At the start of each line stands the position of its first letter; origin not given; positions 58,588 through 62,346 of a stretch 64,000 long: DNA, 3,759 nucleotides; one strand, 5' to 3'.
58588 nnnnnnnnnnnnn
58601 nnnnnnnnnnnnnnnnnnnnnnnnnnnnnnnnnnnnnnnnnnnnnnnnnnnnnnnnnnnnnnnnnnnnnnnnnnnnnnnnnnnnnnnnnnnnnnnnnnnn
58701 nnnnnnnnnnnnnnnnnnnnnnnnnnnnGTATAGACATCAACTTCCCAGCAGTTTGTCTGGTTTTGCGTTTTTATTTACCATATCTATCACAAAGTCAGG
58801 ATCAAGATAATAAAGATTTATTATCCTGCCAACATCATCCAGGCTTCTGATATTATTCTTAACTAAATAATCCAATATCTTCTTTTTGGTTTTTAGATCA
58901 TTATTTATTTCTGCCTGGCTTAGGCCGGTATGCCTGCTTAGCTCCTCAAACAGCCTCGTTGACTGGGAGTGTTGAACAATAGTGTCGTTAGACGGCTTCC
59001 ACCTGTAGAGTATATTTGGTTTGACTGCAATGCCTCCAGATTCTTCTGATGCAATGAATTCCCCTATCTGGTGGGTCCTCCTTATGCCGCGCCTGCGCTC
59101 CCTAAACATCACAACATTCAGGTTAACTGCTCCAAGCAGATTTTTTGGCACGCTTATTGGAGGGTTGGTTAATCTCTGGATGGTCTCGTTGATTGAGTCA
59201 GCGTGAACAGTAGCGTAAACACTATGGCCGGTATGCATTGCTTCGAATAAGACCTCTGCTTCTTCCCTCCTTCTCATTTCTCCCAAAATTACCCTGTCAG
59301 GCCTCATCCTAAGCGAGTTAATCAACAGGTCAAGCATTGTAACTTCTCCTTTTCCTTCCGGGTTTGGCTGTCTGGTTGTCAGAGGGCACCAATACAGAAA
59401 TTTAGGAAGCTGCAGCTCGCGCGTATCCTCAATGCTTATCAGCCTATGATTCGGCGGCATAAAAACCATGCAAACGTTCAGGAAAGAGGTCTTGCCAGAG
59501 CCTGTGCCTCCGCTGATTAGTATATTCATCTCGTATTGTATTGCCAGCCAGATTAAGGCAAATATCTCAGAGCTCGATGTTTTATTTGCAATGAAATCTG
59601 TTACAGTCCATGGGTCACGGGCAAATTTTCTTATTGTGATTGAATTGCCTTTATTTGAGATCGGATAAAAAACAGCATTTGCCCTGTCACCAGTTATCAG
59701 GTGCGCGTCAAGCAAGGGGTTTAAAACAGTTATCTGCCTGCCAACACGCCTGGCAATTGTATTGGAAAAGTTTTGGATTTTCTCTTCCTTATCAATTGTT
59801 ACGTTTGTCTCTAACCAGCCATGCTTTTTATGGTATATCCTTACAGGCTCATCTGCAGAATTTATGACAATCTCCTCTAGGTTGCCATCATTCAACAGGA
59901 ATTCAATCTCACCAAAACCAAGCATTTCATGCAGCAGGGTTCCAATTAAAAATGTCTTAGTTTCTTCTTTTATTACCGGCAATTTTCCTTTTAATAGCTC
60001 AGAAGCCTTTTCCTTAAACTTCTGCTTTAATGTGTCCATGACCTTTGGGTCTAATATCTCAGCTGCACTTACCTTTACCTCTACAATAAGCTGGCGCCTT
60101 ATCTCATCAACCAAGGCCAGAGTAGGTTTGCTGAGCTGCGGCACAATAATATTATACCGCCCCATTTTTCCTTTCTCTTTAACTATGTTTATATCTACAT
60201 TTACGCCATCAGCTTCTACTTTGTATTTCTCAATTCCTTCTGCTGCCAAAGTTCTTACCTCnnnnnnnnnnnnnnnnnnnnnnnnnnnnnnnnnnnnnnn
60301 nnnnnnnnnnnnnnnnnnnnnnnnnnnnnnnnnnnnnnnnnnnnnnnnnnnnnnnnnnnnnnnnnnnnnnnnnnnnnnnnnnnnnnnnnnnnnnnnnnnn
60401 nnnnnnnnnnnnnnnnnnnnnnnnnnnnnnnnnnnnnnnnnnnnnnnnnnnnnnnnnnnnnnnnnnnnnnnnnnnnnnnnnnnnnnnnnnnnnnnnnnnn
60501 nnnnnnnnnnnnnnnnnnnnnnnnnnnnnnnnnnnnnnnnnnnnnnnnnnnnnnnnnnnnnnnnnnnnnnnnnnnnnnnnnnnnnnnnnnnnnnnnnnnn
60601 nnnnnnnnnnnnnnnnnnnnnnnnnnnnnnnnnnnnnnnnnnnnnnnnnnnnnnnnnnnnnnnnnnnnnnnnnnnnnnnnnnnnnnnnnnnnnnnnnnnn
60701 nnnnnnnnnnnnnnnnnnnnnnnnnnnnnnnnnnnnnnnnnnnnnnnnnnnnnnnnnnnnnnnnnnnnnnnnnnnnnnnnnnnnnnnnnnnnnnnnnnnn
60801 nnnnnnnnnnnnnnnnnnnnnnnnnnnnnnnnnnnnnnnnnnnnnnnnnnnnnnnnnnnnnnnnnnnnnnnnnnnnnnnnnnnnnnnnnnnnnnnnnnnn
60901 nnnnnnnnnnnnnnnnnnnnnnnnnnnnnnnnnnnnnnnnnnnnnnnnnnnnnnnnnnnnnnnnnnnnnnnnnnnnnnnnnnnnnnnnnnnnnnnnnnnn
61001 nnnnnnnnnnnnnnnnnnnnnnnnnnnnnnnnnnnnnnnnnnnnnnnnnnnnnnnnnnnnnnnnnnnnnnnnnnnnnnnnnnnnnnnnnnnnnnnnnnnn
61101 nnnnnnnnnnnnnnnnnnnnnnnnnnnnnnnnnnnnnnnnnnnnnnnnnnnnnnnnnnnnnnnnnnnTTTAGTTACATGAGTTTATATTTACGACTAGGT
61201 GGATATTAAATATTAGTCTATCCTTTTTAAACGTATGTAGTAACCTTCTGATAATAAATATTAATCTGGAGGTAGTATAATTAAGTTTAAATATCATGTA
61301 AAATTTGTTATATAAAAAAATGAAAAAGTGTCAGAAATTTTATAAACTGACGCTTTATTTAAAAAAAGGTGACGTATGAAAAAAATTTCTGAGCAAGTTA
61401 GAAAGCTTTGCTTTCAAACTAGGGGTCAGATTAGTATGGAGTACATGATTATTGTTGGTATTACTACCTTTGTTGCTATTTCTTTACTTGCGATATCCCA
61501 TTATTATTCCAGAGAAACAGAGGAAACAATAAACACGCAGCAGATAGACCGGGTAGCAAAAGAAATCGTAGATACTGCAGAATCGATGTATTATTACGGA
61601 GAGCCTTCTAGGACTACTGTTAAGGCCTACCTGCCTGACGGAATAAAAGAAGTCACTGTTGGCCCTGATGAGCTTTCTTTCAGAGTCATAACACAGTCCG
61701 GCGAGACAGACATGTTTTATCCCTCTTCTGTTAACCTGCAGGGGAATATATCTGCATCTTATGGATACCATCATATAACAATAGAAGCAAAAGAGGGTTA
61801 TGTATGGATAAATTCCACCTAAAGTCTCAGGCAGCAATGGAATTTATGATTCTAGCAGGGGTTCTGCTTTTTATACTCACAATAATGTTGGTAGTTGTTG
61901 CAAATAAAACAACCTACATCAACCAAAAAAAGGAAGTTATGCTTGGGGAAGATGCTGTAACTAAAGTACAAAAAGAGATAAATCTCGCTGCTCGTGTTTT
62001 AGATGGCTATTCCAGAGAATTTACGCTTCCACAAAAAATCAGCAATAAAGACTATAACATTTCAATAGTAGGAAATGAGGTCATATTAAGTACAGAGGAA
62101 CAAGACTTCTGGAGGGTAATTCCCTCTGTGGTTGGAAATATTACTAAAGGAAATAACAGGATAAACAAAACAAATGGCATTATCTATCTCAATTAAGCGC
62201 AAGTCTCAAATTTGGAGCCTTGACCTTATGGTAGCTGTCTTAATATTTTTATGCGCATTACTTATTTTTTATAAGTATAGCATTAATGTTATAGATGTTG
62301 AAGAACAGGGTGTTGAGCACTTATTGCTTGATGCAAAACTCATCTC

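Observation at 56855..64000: Type IV pilus / Tad-like locus with two separate T2SSF membrane proteins, three small pilins and a vWA-domain giant pilin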

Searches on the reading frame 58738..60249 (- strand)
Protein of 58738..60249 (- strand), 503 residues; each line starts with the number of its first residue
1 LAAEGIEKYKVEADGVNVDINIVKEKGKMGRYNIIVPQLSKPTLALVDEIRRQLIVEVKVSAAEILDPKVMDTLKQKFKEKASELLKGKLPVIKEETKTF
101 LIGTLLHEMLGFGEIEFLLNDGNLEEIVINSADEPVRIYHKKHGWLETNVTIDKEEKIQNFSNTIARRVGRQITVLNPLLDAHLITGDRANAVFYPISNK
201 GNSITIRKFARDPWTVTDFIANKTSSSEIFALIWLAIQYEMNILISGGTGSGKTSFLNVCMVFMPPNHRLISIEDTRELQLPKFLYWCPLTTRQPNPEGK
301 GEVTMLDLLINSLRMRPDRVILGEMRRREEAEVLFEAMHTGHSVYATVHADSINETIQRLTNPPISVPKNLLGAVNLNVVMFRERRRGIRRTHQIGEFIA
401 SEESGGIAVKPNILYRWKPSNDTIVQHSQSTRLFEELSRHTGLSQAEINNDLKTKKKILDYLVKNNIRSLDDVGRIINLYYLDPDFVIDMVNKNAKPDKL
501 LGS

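Call 10: search_protein_families(library=pfam, max_evalue=0.01, proteins=[window:58738-60249:-])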
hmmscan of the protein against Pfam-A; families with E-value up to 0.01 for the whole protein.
window:58738-60249:- (503 aa): 3 families
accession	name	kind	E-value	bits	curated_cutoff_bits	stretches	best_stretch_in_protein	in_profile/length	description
PF00437.27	T2SSE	-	2.8e-34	118.8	24.9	1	196-362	100-257/370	Type II/IV secretion system protein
PF23989.1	PilB3_C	-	0.00018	22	27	1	422-492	3-71/83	PilB3-like, C-terminal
PF13555.12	AAA_29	-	0.005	17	27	0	240-268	22-50/61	P-loop containing region of AAA domain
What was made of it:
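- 58738..60249 (-): Pilus assembly ATPase of the archaeal FlaI/PilB/GspE2 type (503 aa). T2SSE E 2.8e-34 and a weak PilB3_C hit (call 10).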

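Call 11: search_protein_families(library=ncbifam, max_evalue=0.01, proteins=[window:58738-60249:-])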
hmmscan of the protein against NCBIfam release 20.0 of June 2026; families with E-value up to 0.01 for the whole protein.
window:58738-60249:- (503 aa): 21 families
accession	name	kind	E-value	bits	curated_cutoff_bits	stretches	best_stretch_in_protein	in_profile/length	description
NF058587.1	archaellum_moto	equivalog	5.2e-88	296.1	550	1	17-479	39-516/527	archaellum flagellar ATPase motor FlaI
TIGR03819.1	heli_sec_ATPase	hypoth_equivalog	1.6e-51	175.5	373.15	1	89-361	29-298/340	TadA family conjugal transfer-associated ATPase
TIGR02788.1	VirB11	equivalog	2.6e-44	151.5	249.95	2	227-361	131-263/308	P-type DNA transfer ATPase VirB11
NF053672.1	bindosome_BasE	exception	9.2e-42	143.4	1000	1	6-482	41-509/512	bindosome assembly system ATPase subunit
TIGR02782.1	TrbB_P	equivalog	1.6e-34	119.6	304.55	1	108-395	8-290/303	P-type conjugative transfer ATPase TrbB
NF010475.0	PRK13900.1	equivalog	2.7e-30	105.6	389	2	225-360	145-279/333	type IV secretion system ATPase VirB11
NF010469.0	PRK13894.1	subfamily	3.2e-30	105.6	508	1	114-361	26-265/320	conjugal transfer ATPase TrbB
NF010407.0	PRK13833.1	subfamily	8.3e-24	84.6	499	1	114-364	21-263/323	conjugal transfer protein TrbB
NF010425.0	PRK13851.1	equivalog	1.2e-20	73.7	461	1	225-351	147-271/344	type IV secretion system protein VirB11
NF041000.1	ATPase_ComGA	equivalog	3.6e-20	72.1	300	1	242-362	130-244/267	competence type IV pilus ATPase ComGA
NF007755.0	PRK10436.1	equivalog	1.6e-15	56.8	617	1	243-385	222-355/465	type II secretion system protein GspE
TIGR02538.1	type_IV_pilB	equivalog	7e-15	54.6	675.65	1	243-377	319-445/564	type IV-A pilus assembly ATPase PilB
TIGR01420.1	pilT_fam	subfamily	2.3e-13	50.1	319.1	1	243-361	125-240/343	PilT/PilU family type 4a pilus ATPase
TIGR02533.1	type_II_gspE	equivalog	1.9e-12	46.6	630.25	1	243-383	246-376/486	type II secretion system ATPase GspE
TIGR02524.1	dot_icm_DotB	equivalog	5e-09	35.8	463.3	1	305-361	201-257/358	Dot/Icm type IV secretion system ATPase DotB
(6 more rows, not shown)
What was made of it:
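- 58738..60249 (-): NCBIfam FlaI 296 bits, below the 550 cut-off (call 11).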

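Call 34: search_solved_structures(query=window:58741-60249:-, max_evalue=1e-10)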
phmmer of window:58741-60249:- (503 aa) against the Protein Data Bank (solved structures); distinct sequences matched with E-value up to 1e-10: 10.
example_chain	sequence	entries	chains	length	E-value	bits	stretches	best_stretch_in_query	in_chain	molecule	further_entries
2oap_1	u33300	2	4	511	4.9e-77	262.9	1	101-489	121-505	Type II secretion system protein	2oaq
4ii7_A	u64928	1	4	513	2e-57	198.2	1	14-467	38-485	FlaI ATPase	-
4ihq_A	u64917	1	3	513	1.2e-56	195.6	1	14-467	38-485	FlaI ATPase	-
8rkd_E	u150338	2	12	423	9.4e-48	166.3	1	82-402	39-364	Pilus assembly ATPase CpaF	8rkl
8rjf_A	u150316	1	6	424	9.5e-48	166.3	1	82-402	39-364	Pilus assembly ATPase CpaF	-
9e24_A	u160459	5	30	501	1.5e-47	165.6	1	81-402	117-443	CpaF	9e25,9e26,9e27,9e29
6bge_A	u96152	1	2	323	1.5e-21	79.9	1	175-364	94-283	VirB11-like protein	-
1g6o_A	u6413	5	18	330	1.6e-21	79.8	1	175-364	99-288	CAG-ALPHA | virB11 homolog | Cag-alfa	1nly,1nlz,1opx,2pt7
2gza_A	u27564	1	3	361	6.6e-17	64.6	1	225-361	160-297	Type IV secretion system protein VirB11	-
10my_A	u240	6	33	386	9.5e-11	44.3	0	235-362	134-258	PilT/PilU family type 4a pilus ATPase | Twitching motility protein PilT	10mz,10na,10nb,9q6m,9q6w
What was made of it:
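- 58738..60249 (-): PDB: A. fulgidus GspE2 263 bits, FlaI 198, CpaF 166 (call 34).
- On Epd-like clade: Only PDB similarity is available: AfGspE 263 bits, FlaI 198, CpaF 166 (call 34).
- The ATPase is closest to archaeal GspE2 and FlaI (call 34). Two platform genes are also the Tad arrangement (calls 11, 34). The ATPase is closer to archaeal GspE2 than to CpaF (call 34).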

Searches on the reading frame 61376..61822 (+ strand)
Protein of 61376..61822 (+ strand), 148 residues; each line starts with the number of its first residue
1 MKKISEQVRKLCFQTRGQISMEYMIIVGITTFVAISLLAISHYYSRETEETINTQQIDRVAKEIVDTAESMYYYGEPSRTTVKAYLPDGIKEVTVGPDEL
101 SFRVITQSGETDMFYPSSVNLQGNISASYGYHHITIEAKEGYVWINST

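Call 10: search_protein_families(library=pfam, max_evalue=0.01, proteins=[window:61376-61822:+])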
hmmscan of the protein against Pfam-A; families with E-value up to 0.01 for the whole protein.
window:61376-61822:+ (148 aa): 1 family
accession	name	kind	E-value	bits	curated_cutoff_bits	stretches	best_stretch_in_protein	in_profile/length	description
PF04021.17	Class_IIIsignal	-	4.7e-05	23.6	23.7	1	16-35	2-21/27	Class III signal peptide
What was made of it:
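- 61376..61822 (+): Minor pilin p1 (148 aa). Class III signal peptide R-G|QISMEY. Pfam Class_IIIsignal E 4.7e-5 (23.6 bits against a cut-off of 23.7) (call 10).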

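Call 11: search_protein_families(library=ncbifam, max_evalue=0.01, proteins=[window:61376-61822:+])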
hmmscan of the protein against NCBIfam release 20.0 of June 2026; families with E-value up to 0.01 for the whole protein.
window:61376-61822:+ (148 aa): 0 families

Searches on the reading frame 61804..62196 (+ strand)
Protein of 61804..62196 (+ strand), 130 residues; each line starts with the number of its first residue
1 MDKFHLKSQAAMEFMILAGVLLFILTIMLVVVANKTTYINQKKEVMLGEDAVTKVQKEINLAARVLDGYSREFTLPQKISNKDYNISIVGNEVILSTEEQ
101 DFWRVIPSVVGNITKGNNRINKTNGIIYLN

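Call 10: search_protein_families(library=pfam, max_evalue=0.01, proteins=[window:61804-62196:+])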
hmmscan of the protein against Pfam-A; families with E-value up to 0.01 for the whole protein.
window:61804-62196:+ (130 aa): 2 families
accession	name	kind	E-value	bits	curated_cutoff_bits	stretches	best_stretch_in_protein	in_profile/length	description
PF23928.1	DUF7266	-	4e-06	27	27.6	1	20-104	21-107/145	Family of unknown function (DUF7266)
PF09255.16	Antig_Caf1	-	0.0094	16.5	25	0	60-117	70-124/136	Caf1 Capsule antigen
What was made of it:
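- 61804..62196 (+): Minor pilin p2 (130 aa). K-S|QAAMEF. Weak DUF7266 hit, E 4e-6 (call 10).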

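Call 11: search_protein_families(library=ncbifam, max_evalue=0.01, proteins=[window:61804-62196:+])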
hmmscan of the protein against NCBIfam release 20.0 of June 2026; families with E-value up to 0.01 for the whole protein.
window:61804-62196:+ (130 aa): 0 families
